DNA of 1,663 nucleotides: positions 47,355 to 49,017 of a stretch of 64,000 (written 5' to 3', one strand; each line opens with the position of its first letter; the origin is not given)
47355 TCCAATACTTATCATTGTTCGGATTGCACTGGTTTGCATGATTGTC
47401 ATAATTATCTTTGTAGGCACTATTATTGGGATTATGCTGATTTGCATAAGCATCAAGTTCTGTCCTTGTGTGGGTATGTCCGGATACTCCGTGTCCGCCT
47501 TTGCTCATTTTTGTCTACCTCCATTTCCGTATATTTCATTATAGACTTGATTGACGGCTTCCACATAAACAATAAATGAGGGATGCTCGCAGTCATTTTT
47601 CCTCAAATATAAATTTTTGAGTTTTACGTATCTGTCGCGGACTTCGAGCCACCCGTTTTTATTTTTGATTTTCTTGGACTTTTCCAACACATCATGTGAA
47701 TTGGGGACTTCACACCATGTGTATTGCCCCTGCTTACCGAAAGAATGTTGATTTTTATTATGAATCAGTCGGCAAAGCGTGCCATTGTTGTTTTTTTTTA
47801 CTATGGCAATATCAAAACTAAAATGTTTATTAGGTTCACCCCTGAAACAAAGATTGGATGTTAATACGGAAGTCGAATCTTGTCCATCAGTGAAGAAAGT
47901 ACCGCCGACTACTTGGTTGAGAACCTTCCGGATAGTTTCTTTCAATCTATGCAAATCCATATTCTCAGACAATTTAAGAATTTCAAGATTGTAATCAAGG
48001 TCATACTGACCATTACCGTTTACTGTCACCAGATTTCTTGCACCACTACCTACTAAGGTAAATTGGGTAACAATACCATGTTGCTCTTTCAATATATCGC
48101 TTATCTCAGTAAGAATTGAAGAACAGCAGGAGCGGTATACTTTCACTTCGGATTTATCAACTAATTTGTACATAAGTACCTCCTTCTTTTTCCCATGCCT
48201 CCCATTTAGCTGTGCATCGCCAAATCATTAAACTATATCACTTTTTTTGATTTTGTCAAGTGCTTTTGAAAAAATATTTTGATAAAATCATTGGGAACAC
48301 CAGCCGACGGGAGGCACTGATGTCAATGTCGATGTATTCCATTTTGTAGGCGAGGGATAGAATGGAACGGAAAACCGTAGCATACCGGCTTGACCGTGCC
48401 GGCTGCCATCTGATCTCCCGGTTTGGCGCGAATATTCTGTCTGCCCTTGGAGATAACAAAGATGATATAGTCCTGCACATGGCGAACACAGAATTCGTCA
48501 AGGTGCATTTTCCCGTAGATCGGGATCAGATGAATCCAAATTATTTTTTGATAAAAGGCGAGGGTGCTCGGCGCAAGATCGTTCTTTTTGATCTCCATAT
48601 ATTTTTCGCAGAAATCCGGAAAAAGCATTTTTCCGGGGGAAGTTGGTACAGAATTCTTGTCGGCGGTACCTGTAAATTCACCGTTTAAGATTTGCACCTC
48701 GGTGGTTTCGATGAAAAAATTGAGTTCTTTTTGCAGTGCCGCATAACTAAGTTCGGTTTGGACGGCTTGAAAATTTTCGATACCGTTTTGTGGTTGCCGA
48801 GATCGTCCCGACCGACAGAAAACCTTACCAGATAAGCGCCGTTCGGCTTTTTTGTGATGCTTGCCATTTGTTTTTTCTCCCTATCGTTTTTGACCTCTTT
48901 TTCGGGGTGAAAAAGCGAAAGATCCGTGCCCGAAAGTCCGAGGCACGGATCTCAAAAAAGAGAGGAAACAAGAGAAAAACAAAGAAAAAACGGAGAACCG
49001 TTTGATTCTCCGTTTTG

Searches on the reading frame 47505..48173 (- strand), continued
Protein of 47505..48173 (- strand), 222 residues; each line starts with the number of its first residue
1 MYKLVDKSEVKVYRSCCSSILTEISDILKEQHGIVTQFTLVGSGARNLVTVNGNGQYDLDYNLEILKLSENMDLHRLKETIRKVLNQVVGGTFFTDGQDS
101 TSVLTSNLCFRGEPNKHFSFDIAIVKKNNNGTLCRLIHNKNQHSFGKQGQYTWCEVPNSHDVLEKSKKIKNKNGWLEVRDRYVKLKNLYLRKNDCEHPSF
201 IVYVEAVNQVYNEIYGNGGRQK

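Call 54: fold_search(model_id=the predicted structure, library=viral)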
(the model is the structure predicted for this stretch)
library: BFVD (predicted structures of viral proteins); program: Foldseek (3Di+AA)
matches with E <= 10: 636; with E <= 0.001: 1
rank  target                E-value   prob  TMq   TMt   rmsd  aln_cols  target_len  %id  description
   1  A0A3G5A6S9            1.4e-06  1.00  0.56  0.35  10.6       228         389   14  Uncharacterized protein [Hyperionvirus sp.]
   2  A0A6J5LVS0            1.7e-03  0.91  0.31  0.14  12.2       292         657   11  Uncharacterized protein [uncultured Caudovirales phage]
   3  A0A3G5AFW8            8.5e-03  0.90  0.35  0.12   9.6       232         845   14  Endonuclease/exonuclease/phosphatase family [Hyperionvirus sp.]
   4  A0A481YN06            1.3e-02  0.87  0.34  0.24   9.4       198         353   15  DNA-directed DNA polymerase [Pithovirus LCDPAC01]
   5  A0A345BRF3            1.9e-02  0.69  0.20  0.38   5.2        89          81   13  (no name in the UniProt tables at hand)
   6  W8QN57                2.3e-02  0.18  0.17  0.13  15.4       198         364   12  Uncharacterized protein [Chloriridovirus anopheles1]
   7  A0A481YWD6            2.4e-02  0.57  0.28  0.29  11.4       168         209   14  LicD family protein [Marseillevirus LCMAC201]
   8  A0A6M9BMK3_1          3.1e-02  0.09  0.16  0.05  20.5       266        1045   11  Genome polyprotein [Lactuca sativa picorna-like virus]
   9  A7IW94                3.7e-02  0.63  0.24  0.33   9.5       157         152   11  Uncharacterized protein b219L [Paramecium bursaria Chlorella virus NY2A]
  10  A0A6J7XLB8            4.7e-02  0.35  0.24  0.27   9.9       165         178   11  Uncharacterized protein [uncultured Caudovirales phage]
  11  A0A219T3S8            4.9e-02  0.08  0.14  0.06  18.9       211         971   12  RNA-dependent RNA polymerase (Fragment) [Emaravirus cajani]
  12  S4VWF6                5.9e-02  0.23  0.19  0.07   9.3       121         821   16  Uncharacterized protein [Pandoravirus salinus]
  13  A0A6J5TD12            7.0e-02  0.47  0.34  0.09  13.8       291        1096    8  ParB/Sulfiredoxin [uncultured Caudovirales phage]
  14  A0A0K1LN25            8.4e-02  0.38  0.25  0.30  12.2       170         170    8  Uncharacterized protein [Caulobacter phage Seuss]
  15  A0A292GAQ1            8.4e-02  0.08  0.13  0.15  15.4       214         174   10  (no name in the UniProt tables at hand)
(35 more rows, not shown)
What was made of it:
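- Tried and rejected: BFVD fold search: one uninformative hit (call 54).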

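Call 64: search_dna_similar(query=window:47505-48173:-, collection=phages, mode=protein, max_evalue=0.001, max_rows=25)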
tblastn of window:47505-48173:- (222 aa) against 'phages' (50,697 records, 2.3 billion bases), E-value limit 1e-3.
Records with a match: 2; places in all: 2; records where one place covers at least 80% of the query: 2.
Best place of each record, by identity: <60% 2.
By first word of the organism name: Bacteriophage 1; phage 1.
By host as written in the record: - 2.
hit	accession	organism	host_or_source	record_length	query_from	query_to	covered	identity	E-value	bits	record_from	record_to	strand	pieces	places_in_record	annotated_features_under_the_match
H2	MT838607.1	Bacteriophage sp.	human fecal samples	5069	1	218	98%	33.6%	5e-28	116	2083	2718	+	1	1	record has no annotation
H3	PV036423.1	phage NatCom_17901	human feces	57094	5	215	95%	28.2%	2e-8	60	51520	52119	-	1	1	hypothetical protein (x2)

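Call 65: search_dna_similar(query=window:47505-48173:-, collection=plasmids, mode=protein, max_evalue=0.001, max_rows=25)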
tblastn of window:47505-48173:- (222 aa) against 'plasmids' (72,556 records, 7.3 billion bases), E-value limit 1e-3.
No match.
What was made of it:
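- On Aminoglycoside/lincosamide nucleotidyltransferases (ANT, Lnu): No plasmid carries a homologue (call 65).
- There is no match in 72,556 plasmids (call 65).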

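Call 68: get_annotated_region(hit=H3, flank=4000)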
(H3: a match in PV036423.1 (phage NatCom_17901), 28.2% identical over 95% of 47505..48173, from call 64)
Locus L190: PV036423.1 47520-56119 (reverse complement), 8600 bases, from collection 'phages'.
description: Phage NatCom_17901, complete genome.
organism: phage NatCom_17901 (NCBI taxid 3403543)
taxonomy: Viruses; Duplodnaviria; Heunggongvirae; Uroviricota; Caudoviricetes; Ca. Heliusvirales
host: -; source: human feces; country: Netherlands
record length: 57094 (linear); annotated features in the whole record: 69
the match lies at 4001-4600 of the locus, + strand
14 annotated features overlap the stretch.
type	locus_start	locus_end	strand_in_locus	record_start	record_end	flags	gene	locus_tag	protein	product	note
CDS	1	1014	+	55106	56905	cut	-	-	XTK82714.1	hypothetical protein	-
CDS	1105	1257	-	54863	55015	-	-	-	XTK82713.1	hypothetical protein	-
CDS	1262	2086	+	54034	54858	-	-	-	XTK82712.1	hypothetical protein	-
CDS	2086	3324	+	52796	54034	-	-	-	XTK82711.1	hypothetical protein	-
CDS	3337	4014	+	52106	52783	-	-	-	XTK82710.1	hypothetical protein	-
CDS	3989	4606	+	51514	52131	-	-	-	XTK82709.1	hypothetical protein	-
CDS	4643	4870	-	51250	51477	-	-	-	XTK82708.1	hypothetical protein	-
CDS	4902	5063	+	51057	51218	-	-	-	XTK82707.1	hypothetical protein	-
CDS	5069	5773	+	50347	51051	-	-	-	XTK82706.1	hypothetical protein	-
CDS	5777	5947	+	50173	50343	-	-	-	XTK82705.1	hypothetical protein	-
CDS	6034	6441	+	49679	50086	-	-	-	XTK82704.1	hypothetical protein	-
CDS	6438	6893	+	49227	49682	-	-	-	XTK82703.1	anaerobic ribonucleotide reductase small subunit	-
CDS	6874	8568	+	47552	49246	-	-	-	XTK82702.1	anaerobic ribonucleoside reductase large subunit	-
CDS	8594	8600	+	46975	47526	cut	-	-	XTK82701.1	thymidylate kinase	-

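Call 83: search_protein_families(library=padloc, alignment_id=A2, max_evalue=0.01)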
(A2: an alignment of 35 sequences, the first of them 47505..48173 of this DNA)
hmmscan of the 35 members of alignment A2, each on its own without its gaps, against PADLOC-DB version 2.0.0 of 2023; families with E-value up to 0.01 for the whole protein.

A. member 1, window:47505-48173:- (222 aa): 2 families
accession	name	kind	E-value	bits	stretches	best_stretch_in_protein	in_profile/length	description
PDLC00774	Cyclase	-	0.00043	17.6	1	16-143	28-147/316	oligonucleotide-cyclase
PDLC00795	Cyclase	-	0.002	15.3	1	7-88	20-102/340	oligonucleotide-cyclase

B. families by the number of members that match (of 35 scanned): 4 families
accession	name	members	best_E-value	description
PDLC00795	Cyclase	14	3.4e-07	oligonucleotide-cyclase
PDLC00774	Cyclase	13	2.8e-06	oligonucleotide-cyclase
PDLC00778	Cyclase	4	0.0011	oligonucleotide-cyclase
PDLC04336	PDC-M02B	1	0.0036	-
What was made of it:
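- Closest known: CBASS CD-NTases. Same: 14 of 35 family members hit PADLOC Cyclase HMMs (call 83).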

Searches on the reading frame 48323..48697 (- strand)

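Call 3: search_protein_families(library=pfam, proteins=[window:48323-48697:-], max_evalue=1)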
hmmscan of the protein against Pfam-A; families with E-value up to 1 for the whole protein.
window:48323-48697:- (124 aa): 1 family
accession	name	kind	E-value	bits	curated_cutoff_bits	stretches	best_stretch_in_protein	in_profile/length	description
PF14659.12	Phage_int_SAM_3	-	2.1e-09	37.9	22.6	1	26-78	2-54/58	Phage integrase, N-terminal SAM-like domain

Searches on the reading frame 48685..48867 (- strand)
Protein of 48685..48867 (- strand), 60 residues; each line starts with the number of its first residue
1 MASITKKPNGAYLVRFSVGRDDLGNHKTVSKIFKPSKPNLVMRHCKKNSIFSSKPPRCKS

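Call 3: search_protein_families(library=pfam, proteins=[window:48685-48867:-], max_evalue=1)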
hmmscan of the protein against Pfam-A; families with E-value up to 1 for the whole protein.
window:48685-48867:- (60 aa): 1 family
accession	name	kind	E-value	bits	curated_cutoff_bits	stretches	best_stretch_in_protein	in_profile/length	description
PF22795.1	DUF4796_N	-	0.03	14.6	27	1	42-58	6-22/29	DUF4796 N-terminal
